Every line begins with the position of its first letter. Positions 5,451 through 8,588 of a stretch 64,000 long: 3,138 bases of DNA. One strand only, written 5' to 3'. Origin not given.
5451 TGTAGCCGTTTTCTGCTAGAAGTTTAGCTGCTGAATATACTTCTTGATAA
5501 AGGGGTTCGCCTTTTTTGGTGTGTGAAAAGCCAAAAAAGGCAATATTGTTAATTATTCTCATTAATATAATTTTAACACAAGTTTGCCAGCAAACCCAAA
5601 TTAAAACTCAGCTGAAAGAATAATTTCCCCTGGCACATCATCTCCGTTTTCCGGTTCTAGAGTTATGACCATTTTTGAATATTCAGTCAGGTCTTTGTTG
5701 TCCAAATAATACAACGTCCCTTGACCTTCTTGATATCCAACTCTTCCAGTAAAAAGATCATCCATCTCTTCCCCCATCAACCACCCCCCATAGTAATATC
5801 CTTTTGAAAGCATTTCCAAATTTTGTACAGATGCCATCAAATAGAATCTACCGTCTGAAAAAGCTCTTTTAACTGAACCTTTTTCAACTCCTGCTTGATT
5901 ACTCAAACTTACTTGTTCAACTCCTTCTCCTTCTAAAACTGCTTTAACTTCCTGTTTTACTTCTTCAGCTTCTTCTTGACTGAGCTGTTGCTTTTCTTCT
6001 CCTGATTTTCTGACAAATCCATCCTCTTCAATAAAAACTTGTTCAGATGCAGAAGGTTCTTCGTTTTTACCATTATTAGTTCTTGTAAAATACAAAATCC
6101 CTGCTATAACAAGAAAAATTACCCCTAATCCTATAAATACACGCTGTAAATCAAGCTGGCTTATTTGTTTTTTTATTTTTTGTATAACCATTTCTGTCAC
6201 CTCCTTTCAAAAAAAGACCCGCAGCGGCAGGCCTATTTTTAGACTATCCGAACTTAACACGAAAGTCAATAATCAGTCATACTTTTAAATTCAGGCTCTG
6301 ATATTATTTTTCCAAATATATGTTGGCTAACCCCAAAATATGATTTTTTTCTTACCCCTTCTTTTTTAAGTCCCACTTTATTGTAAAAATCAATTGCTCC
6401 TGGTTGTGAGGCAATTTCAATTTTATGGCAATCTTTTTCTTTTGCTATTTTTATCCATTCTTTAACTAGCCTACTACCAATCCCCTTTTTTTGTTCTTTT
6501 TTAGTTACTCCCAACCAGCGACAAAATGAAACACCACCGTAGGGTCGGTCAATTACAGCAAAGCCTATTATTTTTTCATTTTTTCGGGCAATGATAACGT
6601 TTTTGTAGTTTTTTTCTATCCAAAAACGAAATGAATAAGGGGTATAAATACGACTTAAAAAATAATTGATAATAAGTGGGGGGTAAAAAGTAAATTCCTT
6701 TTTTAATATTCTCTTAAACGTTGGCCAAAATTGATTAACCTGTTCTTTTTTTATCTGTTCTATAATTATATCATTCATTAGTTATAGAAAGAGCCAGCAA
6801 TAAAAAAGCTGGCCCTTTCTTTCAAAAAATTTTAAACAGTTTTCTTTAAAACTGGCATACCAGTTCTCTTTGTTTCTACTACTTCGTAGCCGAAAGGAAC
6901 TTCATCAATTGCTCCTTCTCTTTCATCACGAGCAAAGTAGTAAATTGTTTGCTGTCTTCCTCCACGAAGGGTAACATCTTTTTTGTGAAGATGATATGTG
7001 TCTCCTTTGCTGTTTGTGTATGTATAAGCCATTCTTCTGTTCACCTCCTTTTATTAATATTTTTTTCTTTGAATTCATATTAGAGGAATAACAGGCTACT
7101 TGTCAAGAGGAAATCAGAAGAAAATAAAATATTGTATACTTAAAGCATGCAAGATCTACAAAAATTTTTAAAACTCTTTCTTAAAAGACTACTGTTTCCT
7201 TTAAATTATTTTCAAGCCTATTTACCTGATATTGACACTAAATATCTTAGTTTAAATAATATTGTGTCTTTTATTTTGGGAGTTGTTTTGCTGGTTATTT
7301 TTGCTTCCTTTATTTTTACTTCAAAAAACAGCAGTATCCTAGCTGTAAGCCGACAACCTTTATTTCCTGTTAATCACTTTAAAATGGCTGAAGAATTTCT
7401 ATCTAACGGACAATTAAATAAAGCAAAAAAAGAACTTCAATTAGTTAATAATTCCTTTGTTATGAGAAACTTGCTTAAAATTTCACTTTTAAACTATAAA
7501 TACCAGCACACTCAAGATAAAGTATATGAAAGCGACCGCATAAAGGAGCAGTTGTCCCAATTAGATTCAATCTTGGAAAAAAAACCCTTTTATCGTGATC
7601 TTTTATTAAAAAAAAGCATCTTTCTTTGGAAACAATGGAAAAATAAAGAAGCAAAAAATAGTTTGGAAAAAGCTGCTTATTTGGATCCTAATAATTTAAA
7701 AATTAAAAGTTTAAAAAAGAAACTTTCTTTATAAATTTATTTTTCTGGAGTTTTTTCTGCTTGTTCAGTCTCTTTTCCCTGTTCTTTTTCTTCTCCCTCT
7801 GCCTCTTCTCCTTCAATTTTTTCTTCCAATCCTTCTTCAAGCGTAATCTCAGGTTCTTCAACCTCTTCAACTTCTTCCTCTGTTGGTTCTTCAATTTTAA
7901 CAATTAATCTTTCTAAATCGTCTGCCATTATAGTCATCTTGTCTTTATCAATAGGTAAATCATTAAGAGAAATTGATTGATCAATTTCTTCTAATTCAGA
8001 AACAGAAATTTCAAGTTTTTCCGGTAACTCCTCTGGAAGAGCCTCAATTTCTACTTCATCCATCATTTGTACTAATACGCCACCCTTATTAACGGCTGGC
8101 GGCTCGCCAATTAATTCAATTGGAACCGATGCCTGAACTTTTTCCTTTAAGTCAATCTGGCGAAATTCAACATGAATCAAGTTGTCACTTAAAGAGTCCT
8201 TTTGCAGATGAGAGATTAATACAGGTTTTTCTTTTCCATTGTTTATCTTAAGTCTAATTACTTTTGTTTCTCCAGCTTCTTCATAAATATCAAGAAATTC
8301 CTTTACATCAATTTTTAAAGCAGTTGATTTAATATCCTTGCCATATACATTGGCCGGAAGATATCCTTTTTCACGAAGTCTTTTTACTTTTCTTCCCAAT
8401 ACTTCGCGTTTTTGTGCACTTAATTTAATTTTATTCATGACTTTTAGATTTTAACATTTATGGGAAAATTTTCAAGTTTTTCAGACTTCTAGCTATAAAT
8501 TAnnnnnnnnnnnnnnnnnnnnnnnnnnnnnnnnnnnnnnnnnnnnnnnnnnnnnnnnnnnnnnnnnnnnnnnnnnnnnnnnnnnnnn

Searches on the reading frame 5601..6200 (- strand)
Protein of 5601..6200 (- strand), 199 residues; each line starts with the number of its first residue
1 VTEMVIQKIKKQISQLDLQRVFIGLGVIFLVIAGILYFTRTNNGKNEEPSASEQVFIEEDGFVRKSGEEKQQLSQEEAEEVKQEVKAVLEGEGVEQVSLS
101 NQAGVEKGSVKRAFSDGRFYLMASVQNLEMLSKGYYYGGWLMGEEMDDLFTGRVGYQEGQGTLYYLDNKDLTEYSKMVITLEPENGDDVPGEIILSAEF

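Call 63: search_protein_families(library=pfam, proteins=[window:5601-6200:-], max_evalue=0.001)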
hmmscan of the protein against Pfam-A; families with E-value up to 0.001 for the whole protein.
window:5601-6200:- (199 aa): 1 family
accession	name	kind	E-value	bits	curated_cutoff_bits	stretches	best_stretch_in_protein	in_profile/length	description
PF10099.14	RskA_C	-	3.7e-07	30.9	29.4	1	66-190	17-129/135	Anti-sigma-K factor rskA, C-terminal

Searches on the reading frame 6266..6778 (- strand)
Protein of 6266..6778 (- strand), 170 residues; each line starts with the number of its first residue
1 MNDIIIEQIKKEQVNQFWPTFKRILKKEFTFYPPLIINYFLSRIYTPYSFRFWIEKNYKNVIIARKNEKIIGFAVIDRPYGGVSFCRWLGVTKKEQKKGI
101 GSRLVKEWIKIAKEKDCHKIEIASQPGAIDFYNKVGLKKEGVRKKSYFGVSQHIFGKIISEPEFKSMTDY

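Call 63: search_protein_families(library=pfam, proteins=[window:6266-6778:-], max_evalue=0.001)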
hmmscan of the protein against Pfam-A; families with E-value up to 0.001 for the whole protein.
window:6266-6778:- (170 aa): 3 families
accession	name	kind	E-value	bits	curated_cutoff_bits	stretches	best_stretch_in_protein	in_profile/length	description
PF00583.31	Acetyltransf_1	-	7.5e-15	55.7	20.7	1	45-136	19-115/116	Acetyltransferase (GNAT) family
PF13673.13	Acetyltransf_10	-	2.5e-11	44.1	23.6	1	40-141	13-111/128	Acetyltransferase (GNAT) domain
PF13508.13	Acetyltransf_7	-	2.6e-11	44.2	27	1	59-136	3-81/84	Acetyltransferase (GNAT) domain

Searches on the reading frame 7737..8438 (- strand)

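Call 63: search_protein_families(library=pfam, proteins=[window:7737-8438:-], max_evalue=0.001)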
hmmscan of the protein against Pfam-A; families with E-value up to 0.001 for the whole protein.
window:7737-8438:- (233 aa): 2 families
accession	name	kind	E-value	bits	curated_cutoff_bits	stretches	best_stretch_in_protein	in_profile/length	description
PF14693.11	Ribosomal_TL5_C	-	1.2e-20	74.1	27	1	100-185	1-83/84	Ribosomal protein TL5, C-terminal domain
PF01386.24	Ribosomal_L25p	-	1.8e-18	67.2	23.6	1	6-92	1-82/82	Ribosomal L25p family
